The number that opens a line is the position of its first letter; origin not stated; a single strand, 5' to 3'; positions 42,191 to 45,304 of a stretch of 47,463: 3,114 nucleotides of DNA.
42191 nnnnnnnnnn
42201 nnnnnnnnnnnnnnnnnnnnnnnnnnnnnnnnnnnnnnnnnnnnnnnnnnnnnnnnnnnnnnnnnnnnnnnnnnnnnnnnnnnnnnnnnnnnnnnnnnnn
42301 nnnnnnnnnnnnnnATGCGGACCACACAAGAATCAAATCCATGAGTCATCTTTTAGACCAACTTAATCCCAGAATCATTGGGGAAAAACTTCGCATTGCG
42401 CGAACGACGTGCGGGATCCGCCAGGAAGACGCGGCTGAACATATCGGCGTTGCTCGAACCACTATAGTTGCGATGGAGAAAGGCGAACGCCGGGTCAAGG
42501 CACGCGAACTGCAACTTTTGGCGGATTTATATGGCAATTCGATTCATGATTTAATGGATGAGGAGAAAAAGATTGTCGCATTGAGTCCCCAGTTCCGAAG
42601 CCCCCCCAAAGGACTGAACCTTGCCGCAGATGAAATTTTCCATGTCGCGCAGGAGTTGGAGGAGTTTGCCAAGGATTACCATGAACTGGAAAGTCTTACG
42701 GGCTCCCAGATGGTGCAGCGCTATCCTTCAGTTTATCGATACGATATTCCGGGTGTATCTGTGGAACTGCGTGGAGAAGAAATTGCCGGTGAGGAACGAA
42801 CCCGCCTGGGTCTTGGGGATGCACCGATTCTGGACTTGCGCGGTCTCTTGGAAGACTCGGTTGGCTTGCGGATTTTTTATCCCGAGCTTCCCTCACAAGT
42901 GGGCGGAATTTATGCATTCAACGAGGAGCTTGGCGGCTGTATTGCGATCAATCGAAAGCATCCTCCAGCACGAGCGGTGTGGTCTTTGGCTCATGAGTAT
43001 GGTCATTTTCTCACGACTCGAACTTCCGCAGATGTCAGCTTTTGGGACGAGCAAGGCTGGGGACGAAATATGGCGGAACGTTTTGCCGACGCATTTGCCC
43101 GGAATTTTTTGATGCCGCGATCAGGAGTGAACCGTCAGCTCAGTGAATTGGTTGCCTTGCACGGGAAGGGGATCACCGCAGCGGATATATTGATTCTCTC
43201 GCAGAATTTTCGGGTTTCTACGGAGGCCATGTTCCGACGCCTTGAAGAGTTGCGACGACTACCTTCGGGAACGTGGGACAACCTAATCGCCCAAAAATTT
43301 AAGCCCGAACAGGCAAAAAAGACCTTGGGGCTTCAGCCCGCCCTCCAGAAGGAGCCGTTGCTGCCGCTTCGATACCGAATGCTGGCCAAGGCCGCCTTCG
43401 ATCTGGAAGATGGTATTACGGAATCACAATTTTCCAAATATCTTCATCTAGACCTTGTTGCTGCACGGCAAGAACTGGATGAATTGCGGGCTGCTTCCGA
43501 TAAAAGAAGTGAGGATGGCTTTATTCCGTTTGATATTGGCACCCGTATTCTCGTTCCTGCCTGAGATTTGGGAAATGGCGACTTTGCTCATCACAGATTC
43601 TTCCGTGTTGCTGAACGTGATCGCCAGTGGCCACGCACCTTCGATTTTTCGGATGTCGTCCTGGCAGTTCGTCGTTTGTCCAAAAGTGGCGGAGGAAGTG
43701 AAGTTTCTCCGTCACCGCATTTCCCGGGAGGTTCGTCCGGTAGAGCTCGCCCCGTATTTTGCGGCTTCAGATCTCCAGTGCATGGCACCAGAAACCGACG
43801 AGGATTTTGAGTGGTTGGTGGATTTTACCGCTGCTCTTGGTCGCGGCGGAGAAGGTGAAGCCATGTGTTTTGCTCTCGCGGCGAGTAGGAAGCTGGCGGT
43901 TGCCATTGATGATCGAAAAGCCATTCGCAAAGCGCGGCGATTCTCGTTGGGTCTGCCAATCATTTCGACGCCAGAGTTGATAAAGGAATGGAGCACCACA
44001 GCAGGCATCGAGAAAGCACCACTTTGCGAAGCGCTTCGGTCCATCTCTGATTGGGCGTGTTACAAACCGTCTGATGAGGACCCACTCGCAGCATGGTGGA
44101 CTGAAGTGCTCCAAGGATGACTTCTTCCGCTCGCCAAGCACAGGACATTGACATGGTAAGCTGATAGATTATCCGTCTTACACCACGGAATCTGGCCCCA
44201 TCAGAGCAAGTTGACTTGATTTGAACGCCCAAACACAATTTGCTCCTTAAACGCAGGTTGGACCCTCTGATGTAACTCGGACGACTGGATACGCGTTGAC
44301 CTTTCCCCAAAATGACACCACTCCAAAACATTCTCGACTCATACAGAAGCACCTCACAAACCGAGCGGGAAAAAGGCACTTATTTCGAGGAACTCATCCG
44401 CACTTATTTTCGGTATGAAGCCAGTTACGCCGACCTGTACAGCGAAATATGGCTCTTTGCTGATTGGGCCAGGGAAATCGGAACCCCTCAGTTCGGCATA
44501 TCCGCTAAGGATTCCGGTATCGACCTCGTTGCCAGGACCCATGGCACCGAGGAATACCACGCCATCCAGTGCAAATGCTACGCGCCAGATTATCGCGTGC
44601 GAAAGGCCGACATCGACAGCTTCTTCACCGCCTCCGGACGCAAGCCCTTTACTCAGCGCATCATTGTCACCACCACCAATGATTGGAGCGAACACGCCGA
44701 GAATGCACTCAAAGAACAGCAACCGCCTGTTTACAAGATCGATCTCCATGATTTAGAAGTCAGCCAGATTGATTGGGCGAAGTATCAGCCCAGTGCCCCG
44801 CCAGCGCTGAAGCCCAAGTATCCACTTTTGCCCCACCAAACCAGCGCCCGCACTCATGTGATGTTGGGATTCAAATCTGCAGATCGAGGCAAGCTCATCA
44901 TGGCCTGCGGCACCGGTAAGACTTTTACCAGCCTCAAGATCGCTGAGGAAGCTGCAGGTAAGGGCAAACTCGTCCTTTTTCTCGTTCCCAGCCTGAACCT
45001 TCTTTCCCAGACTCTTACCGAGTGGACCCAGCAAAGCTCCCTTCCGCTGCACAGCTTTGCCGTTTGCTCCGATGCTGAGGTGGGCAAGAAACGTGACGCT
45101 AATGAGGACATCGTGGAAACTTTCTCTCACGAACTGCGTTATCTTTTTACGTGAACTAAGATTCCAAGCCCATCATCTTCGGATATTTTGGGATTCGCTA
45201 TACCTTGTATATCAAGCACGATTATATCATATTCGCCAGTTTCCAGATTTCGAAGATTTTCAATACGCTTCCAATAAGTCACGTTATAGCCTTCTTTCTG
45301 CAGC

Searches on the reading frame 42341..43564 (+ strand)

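Call 16: search_protein_families(library=pfam, proteins=[window:42341-43564:+], max_evalue=0.001)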
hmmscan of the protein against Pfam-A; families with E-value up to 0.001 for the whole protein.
window:42341-43564:+ (407 aa): 4 families
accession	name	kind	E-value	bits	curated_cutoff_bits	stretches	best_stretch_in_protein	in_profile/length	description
PF06114.19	Peptidase_M78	-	6.2e-13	49.1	22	1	172-301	2-122/123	IrrE N-terminal-like domain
PF13560.12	HTH_31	-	2.1e-10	41.2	27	1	13-66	2-56/64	Helix-turn-helix domain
PF01381.28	HTH_3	-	7.5e-10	39.1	23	1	17-70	1-54/55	Helix-turn-helix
PF12844.13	HTH_19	-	0.00027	21.2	30.2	1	14-73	1-60/64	Helix-turn-helix domain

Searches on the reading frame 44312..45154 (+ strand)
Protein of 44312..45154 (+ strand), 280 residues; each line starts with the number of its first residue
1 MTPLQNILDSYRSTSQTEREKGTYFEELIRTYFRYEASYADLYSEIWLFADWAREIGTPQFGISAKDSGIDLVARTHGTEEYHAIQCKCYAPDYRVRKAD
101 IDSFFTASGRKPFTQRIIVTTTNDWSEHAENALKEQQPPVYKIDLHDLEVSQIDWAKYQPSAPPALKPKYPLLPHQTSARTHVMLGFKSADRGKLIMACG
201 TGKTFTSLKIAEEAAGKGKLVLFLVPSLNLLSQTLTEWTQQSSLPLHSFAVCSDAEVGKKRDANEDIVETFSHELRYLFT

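Call 16: search_protein_families(library=pfam, proteins=[window:44312-45154:+], max_evalue=0.001)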
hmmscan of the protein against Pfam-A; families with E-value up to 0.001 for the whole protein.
window:44312-45154:+ (280 aa): 3 families
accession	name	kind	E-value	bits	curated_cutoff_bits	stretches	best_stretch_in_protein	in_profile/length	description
PF13156.12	Mrr_cat_2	-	4.2e-45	153.2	22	1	36-162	3-124/127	Restriction endonuclease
PF04851.21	ResIII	-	6.3e-13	49.4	22.5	1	170-252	2-85/164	Type III restriction enzyme, res subunit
PF04471.18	Mrr_cat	-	9.1e-08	32.7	21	1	65-145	31-108/115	Restriction endonuclease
